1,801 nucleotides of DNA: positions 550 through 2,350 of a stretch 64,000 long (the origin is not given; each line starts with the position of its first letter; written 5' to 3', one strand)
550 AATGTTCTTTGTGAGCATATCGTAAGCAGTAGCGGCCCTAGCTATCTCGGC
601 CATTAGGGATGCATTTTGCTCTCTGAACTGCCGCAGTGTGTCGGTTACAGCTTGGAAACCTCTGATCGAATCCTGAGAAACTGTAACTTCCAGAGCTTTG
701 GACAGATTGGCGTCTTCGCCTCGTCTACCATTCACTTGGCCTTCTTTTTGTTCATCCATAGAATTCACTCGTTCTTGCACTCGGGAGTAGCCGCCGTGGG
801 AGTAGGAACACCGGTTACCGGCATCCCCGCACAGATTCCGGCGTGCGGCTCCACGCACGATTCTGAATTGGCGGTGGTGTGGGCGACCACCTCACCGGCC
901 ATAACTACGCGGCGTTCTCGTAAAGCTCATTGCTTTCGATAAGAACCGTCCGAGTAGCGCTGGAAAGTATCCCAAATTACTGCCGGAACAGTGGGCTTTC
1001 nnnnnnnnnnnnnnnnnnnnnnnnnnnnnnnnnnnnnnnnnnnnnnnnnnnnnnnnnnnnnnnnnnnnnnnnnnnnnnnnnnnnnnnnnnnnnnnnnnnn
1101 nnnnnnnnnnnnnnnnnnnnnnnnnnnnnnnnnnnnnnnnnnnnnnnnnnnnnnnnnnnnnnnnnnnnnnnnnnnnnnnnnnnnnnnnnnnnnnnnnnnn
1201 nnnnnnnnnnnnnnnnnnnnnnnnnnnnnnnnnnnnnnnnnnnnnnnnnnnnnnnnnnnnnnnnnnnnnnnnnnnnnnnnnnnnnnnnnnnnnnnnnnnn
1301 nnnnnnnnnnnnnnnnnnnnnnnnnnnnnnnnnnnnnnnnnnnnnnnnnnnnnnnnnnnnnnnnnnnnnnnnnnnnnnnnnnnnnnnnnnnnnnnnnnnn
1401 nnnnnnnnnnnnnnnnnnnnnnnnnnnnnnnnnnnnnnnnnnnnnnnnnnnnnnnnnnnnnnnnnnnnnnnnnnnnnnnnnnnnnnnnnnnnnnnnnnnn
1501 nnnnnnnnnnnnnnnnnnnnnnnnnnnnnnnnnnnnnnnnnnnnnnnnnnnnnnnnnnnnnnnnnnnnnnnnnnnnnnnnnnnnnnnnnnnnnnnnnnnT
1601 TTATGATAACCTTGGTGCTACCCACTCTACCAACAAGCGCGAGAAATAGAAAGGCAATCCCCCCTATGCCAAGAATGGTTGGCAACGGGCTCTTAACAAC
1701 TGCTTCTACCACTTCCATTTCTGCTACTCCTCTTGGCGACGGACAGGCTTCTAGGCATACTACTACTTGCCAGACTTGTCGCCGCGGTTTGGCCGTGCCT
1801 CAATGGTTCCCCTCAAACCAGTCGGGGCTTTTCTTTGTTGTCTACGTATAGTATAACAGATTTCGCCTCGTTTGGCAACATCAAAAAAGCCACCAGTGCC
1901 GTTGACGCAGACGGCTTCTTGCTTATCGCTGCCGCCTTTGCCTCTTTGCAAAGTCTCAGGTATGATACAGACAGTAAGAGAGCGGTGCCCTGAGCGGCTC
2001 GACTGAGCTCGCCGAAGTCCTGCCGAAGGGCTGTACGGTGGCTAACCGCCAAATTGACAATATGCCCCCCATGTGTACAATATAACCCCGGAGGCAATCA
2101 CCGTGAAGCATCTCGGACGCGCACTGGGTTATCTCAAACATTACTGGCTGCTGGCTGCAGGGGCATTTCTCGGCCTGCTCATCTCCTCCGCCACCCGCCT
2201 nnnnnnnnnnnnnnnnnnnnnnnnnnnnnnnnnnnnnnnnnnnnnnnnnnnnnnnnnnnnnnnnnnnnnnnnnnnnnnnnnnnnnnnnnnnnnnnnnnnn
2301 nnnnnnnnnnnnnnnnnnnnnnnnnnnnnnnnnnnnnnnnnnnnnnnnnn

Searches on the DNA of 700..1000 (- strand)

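Call 20: search_rna_families(source=window, start=700, end=1000, threshold=evalue, max_evalue=10)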
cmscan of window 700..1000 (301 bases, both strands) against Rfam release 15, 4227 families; matches with E-value up to 10: 3.
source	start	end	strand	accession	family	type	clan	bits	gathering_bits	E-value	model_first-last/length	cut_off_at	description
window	827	848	-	RF03006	M23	Gene; sRNA;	-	14.3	41.2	4.6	8-27/53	no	M23 RNA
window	782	891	-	RF02344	ar14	Gene; sRNA;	-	10.7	58.8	9.3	1-123/123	no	Alphaproteobacterial ar14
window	700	823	-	RF02142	HOXA11-AS1_6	Gene; lncRNA;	-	9.9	50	4.8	1-116/179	3'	HOXA11 antisense RNA 1 conserved region 6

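Call 103: build_rna_model(alignment_id=A9)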
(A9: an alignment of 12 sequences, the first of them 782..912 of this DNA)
Model R1 built from alignment A9 (12 sequences, 138 columns); structure: RNAalifold consensus.
model positions 131; base pairs 29; branch points 2; effective number of sequences 1.63; information 0.59 bits per position. Calibrated on 0.2 Mb of random sequence (short: E-values are rough).
structure used (alignment columns):
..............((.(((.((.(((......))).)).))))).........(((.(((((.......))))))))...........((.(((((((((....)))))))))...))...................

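Call 104: search_with_rna_model(model_id=R1, source=window, filters=off, max_evalue=10)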
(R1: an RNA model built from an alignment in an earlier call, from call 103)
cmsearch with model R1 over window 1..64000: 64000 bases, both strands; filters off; matches with E-value up to 10: 37.
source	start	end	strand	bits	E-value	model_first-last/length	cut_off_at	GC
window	8393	8522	-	135.2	2.8e-40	1-131/131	no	0.63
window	9191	9322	-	124.6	5.4e-37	1-131/131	no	0.63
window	10021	10149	-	118.2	5.1e-35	1-131/131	no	0.66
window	784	912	-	117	1.2e-34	1-131/131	no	0.65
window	9283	9306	+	17.6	0.00069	17-40/131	no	0.83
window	10109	10134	+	16.1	0.0019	16-41/131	no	0.92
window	872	897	+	14.6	0.0057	16-41/131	no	0.73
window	8484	8507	+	10.9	0.081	16-41/131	no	0.88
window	56039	56162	+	9.6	0.2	1-131/131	no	0.68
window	12985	13010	-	9.5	0.22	50-75/131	no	0.62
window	11821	11851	-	9.1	0.3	84-114/131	no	0.61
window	16277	16393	-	9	0.3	1-131/131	no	0.65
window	22118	22222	-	8.9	0.33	1-131/131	no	0.68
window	7450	7475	-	8.8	0.37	50-75/131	no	0.62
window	22960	23018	+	7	1.3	14-42/131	no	0.8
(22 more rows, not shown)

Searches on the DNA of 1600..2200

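Call 53: search_rna_families(source=window, start=1600, end=2200, threshold=evalue, max_evalue=10, show_alignments=2)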
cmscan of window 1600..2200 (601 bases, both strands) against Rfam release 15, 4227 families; matches with E-value up to 10: 1.
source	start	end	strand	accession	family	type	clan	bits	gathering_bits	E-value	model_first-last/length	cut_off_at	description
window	2160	2195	-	RF03001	leuA-Halobacteria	Cis-reg;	-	14.4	47.9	2.4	1-53/53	no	leuA-Halobacteria RNA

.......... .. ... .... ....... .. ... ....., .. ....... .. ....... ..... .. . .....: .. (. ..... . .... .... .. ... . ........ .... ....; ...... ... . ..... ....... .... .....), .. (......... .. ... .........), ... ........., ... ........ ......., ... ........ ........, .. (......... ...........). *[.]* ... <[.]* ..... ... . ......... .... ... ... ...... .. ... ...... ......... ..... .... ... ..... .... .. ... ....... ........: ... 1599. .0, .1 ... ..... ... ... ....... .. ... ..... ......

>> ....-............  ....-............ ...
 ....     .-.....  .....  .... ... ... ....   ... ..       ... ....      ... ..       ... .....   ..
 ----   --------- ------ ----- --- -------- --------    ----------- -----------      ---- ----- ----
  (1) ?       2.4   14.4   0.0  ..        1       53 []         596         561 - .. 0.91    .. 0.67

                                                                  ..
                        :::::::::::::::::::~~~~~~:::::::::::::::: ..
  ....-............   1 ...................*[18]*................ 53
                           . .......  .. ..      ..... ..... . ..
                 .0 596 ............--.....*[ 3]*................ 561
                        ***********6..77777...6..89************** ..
